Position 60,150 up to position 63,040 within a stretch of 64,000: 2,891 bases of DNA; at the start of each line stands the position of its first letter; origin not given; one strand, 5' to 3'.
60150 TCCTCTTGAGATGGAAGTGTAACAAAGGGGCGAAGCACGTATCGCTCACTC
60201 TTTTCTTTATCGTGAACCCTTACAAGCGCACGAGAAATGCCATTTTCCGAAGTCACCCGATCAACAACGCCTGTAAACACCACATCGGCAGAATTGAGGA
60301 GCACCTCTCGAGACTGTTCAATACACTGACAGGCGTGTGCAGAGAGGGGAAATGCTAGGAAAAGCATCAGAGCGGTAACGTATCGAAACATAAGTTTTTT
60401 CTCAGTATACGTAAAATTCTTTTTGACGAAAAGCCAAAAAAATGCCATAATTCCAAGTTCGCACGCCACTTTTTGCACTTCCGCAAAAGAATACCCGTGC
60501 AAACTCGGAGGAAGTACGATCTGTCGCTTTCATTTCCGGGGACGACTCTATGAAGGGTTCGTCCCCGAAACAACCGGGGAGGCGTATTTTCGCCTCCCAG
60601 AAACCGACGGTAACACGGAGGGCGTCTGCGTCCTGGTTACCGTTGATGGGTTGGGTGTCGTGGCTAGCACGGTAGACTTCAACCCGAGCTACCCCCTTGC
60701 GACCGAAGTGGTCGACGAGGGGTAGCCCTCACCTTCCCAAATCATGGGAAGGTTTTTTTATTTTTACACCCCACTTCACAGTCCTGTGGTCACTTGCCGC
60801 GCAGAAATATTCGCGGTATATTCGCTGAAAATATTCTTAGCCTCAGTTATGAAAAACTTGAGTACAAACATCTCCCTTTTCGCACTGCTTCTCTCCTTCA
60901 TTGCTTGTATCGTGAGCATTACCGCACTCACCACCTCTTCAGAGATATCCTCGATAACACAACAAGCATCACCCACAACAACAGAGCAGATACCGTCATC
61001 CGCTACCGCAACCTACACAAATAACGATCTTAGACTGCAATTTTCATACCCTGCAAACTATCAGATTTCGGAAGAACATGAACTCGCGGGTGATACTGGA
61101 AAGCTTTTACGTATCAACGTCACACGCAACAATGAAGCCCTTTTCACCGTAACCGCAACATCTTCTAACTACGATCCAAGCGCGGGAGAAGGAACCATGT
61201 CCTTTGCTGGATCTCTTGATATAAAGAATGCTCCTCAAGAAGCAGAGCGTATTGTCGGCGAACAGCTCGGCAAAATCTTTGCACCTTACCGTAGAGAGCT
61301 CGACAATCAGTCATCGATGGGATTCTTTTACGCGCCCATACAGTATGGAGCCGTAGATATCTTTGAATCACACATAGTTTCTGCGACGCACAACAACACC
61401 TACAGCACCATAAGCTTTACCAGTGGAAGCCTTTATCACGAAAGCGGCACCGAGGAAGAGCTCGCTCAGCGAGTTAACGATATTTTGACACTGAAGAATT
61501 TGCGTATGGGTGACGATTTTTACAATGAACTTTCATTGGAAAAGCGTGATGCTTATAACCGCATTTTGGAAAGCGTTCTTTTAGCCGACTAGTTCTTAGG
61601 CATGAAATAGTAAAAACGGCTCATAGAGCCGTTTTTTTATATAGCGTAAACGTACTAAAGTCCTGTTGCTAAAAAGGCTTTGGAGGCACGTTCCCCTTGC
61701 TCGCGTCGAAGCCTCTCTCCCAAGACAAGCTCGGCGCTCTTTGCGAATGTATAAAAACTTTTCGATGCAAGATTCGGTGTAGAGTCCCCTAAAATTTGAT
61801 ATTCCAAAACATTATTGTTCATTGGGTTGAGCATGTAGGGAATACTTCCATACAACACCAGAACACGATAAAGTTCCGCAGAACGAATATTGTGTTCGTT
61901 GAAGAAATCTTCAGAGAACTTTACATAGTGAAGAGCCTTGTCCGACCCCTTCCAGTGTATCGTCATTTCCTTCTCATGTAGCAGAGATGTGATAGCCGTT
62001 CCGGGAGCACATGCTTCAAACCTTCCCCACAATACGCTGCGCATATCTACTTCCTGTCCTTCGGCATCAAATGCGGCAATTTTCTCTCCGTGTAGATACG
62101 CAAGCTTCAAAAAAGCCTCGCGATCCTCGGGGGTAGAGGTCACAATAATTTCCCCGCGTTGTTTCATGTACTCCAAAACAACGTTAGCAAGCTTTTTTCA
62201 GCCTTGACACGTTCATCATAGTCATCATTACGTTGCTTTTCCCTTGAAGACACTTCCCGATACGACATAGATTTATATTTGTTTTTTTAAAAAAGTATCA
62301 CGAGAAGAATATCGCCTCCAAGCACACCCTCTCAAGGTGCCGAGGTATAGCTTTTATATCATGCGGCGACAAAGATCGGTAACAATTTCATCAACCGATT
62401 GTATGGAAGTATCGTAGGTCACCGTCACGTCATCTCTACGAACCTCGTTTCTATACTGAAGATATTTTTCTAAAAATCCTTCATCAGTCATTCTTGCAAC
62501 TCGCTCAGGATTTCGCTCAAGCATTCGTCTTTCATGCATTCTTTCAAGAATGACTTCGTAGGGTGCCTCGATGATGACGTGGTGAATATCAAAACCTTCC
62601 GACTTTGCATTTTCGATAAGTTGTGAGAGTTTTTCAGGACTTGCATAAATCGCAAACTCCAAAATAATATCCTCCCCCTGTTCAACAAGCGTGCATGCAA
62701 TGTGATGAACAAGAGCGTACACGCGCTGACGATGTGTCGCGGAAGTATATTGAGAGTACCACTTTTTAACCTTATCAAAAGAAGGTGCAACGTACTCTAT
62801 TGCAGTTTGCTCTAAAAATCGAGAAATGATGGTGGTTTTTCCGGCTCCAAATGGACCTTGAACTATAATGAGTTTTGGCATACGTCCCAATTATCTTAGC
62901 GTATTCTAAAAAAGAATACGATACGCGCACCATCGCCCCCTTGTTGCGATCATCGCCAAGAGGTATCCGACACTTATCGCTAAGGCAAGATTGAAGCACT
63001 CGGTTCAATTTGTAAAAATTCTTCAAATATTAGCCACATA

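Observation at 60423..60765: GC-rich, multi-helix ~300-nt element with its own promoter and terminator: candidate unclassified ncRNA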

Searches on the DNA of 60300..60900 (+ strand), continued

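Call 56: search_with_rna_model(model_id=R1, sources=[L091, L092, L093, L094, L095, L096, L097, L098, L099, L100, L101, L102, L103, L104, L105, L106], max_evalue=10)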
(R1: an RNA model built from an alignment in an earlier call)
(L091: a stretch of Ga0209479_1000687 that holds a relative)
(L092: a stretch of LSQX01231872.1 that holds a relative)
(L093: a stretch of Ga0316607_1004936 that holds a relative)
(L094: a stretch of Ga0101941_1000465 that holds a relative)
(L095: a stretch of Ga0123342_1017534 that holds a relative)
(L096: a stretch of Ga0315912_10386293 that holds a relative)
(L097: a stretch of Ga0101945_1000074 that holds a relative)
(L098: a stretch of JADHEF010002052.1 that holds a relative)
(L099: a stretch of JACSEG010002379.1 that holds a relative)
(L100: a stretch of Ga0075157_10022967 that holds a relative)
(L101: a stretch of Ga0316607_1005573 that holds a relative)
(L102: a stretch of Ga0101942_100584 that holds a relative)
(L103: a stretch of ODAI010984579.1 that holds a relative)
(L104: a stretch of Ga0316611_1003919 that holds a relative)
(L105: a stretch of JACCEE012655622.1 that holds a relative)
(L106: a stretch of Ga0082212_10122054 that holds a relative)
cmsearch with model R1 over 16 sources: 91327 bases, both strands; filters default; matches with E-value up to 10: 12.
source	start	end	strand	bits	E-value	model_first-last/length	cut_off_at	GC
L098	5979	6182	-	35.3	3.1e-08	1-201/201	no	0.54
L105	2845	2990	+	22.7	9.2e-05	1-201/201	no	0.58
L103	2426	2576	+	14.9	0.013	1-201/201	no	0.63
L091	1201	1328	-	10.3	0.25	1-201/201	no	0.71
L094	2284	2411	-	10.3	0.25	1-201/201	no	0.71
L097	6887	7014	+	10.3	0.25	1-201/201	no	0.71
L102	4136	4263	+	10.3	0.25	1-201/201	no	0.71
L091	1296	1320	+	7.8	1.2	45-69/201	no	0.84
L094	2379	2403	+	7.8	1.2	45-69/201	no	0.84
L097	6895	6919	-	7.8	1.2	45-69/201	no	0.84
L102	4144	4168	-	7.8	1.2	45-69/201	no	0.84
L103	2587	2608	+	6.1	3.4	48-69/201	no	0.73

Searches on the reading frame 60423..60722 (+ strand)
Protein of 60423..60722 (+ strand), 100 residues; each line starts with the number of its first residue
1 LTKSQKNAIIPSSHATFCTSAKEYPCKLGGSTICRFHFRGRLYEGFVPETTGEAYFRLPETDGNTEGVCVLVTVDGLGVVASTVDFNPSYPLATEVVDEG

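Call 11: search_protein_families(library=pfam, proteins=[window:60423-60722:+], max_evalue=0.01)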
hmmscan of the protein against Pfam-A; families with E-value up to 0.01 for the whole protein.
window:60423-60722:+ (100 aa): 0 families

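Call 27: search_protein_representatives(protein=window:60423-60722:+)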
Query: 100 residues. Proteins with E-value up to 0.001 (for the whole library): 5; up to 1e-10: 1; up to 1e-30: 0. The best 5 are listed.
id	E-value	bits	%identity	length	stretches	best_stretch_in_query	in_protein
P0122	3.2e-11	59.3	22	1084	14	26-76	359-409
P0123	2.3e-05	40.5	41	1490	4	36-87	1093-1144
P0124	4.5e-05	39.5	35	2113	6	35-84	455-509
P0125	5.9e-05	39.2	22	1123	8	25-76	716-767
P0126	7.0e-05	38.9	33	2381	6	19-60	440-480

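Call 75: search_protein_families(library=phrogs, proteins=[window:60423-60722:+], max_evalue=0.1)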
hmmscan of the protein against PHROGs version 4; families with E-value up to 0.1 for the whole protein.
window:60423-60722:+ (100 aa): 0 families

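Call 81: predict_structure(protein=window:60423-60722:+)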
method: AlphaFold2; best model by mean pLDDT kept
length: 100 residues; sequences in the alignment: 1
mean_pLDDT: 46.0   pTM: 0.38
mean pLDDT of the five models: 46.0, 44.2, 39.4, 38.4, 35.0
residues with pLDDT >= 90: 0; 70-90: 0; 50-70: 42; < 50: 58
segments of 3 or more residues with pLDDT < 50: 1-17, 19-21, 63-68, 70-100
pLDDT, mean of each block of 10 residues (from residue 1): 30 43 53 59 60 56 49 42 37 31
secondary structure, 60 per line:
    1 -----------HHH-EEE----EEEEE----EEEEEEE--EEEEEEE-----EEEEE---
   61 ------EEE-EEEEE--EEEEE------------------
elements in order: E16-18 E23-27 E32-38 E41-47 E53-57 E67-69 E71-75 E78-82
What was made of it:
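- pLDDT is 46 (call 81).
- Tried and rejected: AlphaFold2 gave pLDDT 46 (call 81).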

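Call 94: search_protein_families(library=padloc, proteins=[window:60423-60722:+], max_evalue=0.01)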
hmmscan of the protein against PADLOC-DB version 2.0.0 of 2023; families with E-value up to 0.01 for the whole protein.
window:60423-60722:+ (100 aa): 0 families

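Call 95: search_protein_families(library=ncbifam, proteins=[window:60423-60722:+], max_evalue=0.01)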
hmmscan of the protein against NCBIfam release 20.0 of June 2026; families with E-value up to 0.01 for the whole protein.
window:60423-60722:+ (100 aa): 0 families

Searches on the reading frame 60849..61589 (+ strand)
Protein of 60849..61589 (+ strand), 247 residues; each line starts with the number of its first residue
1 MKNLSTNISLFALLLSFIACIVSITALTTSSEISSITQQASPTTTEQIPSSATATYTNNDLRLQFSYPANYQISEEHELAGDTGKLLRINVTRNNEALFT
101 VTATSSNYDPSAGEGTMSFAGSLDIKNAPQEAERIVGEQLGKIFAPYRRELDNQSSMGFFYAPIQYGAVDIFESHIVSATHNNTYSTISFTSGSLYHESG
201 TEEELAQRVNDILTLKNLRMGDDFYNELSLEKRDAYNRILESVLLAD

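Call 11: search_protein_families(library=pfam, proteins=[window:60849-61589:+], max_evalue=0.01)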
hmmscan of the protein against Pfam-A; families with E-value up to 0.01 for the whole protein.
window:60849-61589:+ (247 aa): 1 family
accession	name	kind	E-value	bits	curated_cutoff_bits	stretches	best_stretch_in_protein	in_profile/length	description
PF18933.6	PsbP_2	-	0.00086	19.8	27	1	17-108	8-99/184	PsbP-like protein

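Call 15: find_encoding_contigs(protein=window:60849-61589:+, flank=10000, max_places=10)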
Protein window:60849-61589:+ (247 aa): 2 contigs read that carry it; 2 places shown.
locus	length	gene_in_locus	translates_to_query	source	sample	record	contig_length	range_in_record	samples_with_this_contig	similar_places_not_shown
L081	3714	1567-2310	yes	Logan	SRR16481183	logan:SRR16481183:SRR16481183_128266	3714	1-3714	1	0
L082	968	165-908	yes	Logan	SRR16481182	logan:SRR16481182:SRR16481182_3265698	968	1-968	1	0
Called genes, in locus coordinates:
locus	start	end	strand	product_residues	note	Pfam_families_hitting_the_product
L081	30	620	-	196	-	PF01503:PRA-PH (weak)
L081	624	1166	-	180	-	-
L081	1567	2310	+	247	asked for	-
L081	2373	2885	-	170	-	-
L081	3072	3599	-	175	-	PF06414:Zeta_toxin, PF13238:AAA_18 (weak), PF13671:AAA_33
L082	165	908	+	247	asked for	-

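Call 17: find_homologous_proteins(query=window:60849-61589:+)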
Query window:60849-61589:+ (247 aa): 1 proteins with E <= 0.001 among 805 candidates.
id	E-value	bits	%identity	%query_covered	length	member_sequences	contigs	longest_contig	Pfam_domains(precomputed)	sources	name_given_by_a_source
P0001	2.2e-153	526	100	100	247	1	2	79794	-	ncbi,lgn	-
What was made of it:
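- On Riboswitch or transcription-attenuation leader: The downstream gene has no homologue (call 17).
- The downstream gene is an orphan with no homologue among 5.8 billion proteins (call 17), so no conserved regulon exists.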

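Call 75: search_protein_families(library=phrogs, proteins=[window:60849-61589:+], max_evalue=0.1)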
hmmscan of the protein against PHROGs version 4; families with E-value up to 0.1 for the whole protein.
window:60849-61589:+ (247 aa): 1 family
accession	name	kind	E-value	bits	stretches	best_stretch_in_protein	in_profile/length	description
phrog_15370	-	unknown function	0.075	13.4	0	161-225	28-89/293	-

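Call 94: search_protein_families(library=padloc, proteins=[window:60849-61589:+], max_evalue=0.01)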
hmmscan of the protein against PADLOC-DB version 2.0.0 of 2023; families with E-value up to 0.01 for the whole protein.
window:60849-61589:+ (247 aa): 0 families

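Call 95: search_protein_families(library=ncbifam, proteins=[window:60849-61589:+], max_evalue=0.01)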
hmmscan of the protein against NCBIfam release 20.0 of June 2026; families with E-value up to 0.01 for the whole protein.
window:60849-61589:+ (247 aa): 0 families

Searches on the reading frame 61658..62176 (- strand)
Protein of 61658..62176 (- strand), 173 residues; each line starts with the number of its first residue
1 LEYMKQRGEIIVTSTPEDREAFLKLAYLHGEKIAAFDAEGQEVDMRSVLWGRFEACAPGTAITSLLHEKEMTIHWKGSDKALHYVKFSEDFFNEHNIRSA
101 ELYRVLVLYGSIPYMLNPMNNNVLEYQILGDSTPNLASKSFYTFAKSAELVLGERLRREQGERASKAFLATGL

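Call 11: search_protein_families(library=pfam, proteins=[window:61658-62176:-], max_evalue=0.01)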
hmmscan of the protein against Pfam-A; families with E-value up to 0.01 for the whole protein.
window:61658-62176:- (173 aa): 0 families

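Call 75: search_protein_families(library=phrogs, proteins=[window:61658-62176:-], max_evalue=0.1)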
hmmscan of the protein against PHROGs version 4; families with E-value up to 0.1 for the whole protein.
window:61658-62176:- (173 aa): 0 families

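Call 94: search_protein_families(library=padloc, proteins=[window:61658-62176:-], max_evalue=0.01)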
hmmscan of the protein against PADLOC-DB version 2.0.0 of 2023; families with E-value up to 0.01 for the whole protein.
window:61658-62176:- (173 aa): 0 families

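Call 95: search_protein_families(library=ncbifam, proteins=[window:61658-62176:-], max_evalue=0.01)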
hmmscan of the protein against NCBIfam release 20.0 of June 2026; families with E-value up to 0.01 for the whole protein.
window:61658-62176:- (173 aa): 0 families

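Call 103: find_related_loci(query=window:61658-62176:-, collection=viral_contigs, flank=5000)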
Query window:61658-62176:- (173 aa) in viral_contigs; peptide patterns used: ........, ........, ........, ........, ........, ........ (x = any residue, [..] = any of these).
4 stretches matched a pattern, but none encodes a relative of the query by tblastn (E <= 1e-3).

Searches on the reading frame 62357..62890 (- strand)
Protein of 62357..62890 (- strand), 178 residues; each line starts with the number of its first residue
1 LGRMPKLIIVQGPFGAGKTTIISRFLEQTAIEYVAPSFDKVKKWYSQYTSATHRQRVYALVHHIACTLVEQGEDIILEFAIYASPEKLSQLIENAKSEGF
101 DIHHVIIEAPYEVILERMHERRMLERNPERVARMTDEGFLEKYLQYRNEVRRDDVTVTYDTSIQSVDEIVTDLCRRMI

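Call 11: search_protein_families(library=pfam, proteins=[window:62357-62890:-], max_evalue=0.01)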
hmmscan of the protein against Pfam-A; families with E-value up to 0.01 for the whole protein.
window:62357-62890:- (178 aa): 11 families
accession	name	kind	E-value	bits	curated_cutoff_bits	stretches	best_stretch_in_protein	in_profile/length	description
PF13671.12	AAA_33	-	2.9e-12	47.5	27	1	7-133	1-130/143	AAA domain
PF06414.18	Zeta_toxin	-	2e-10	40.9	22.3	1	4-151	15-171/199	Zeta toxin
PF13238.12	AAA_18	-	2.6e-06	28.4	29.4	1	8-127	1-117/128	AAA domain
PF02367.23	TsaE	-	0.00018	21.9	26.6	1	6-53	22-71/128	Threonylcarbamoyl adenosine biosynthesis protein TsaE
PF13401.12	AAA_22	-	0.00024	21.9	27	1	6-84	6-67/130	AAA domain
PF13191.12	AAA_16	-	0.0016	19.4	32.6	1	5-76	24-98/167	AAA ATPase domain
PF01712.25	dNK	-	0.002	18.4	27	0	8-45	1-35/203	Deoxynucleoside kinase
PF25199.1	nSTAND_NTPase5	-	0.0033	17.7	34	1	3-101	39-125/145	Novel STAND NTPase 5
PF02492.25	cobW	-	0.0066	16.5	20.7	0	8-29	3-24/180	CobW/HypB/UreG, nucleotide-binding domain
PF24883.2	NPHP3_N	-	0.0072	17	24.8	1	6-78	23-89/164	Nephrocystin 3, N-terminal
PF13086.12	AAA_11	-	0.008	16.4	27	0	7-42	19-43/257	AAA domain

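Call 94: search_protein_families(library=padloc, proteins=[window:62357-62890:-], max_evalue=0.01)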
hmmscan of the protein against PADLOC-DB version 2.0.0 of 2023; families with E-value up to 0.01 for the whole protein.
window:62357-62890:- (178 aa): 6 families
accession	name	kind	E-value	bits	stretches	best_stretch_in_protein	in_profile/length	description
PDLC04140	mad8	-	5.9e-05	20.7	1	4-146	26-139/314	mads_8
PDLC02911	VakA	-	0.00036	19.2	1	4-123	1-114/163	-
PDLC00289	PtuA1|PtuA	-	0.00072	16.7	1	6-172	29-187/404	AAA ATPase domain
PDLC04144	HEC-01B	-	0.002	15.3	0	3-38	21-58/395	-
PDLC04791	PDC-S01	-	0.0034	14.1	1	7-54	21-68/395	-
PDLC03920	MkoA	-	0.0055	13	1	6-29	632-655/1112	-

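Call 95: search_protein_families(library=ncbifam, proteins=[window:62357-62890:-], max_evalue=0.01)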
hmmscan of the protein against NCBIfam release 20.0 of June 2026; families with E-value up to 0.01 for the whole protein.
window:62357-62890:- (178 aa): 5 families
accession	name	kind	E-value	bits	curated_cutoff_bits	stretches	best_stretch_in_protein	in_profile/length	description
TIGR03263.1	guanyl_kin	equivalog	0.0017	18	160.45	0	6-29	2-25/180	guanylate kinase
TIGR03574.1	selen_PSTK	equivalog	0.0026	17.2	290.5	1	7-162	1-151/249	L-seryl-tRNA(Sec) kinase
TIGR04075.1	bacter_Pnkp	equivalog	0.0042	15.3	750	1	7-137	10-136/851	polynucleotide kinase-phosphatase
NF011325.0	PRK14738.1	equivalog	0.0056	16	263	0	4-33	12-42/206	guanylate kinase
TIGR00150.1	T6A_YjeE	equivalog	0.0066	16.3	60.1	1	6-47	23-66/135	tRNA (adenosine(37)-N6)-threonylcarbamoyltransferase complex ATPase subunit type 1 TsaE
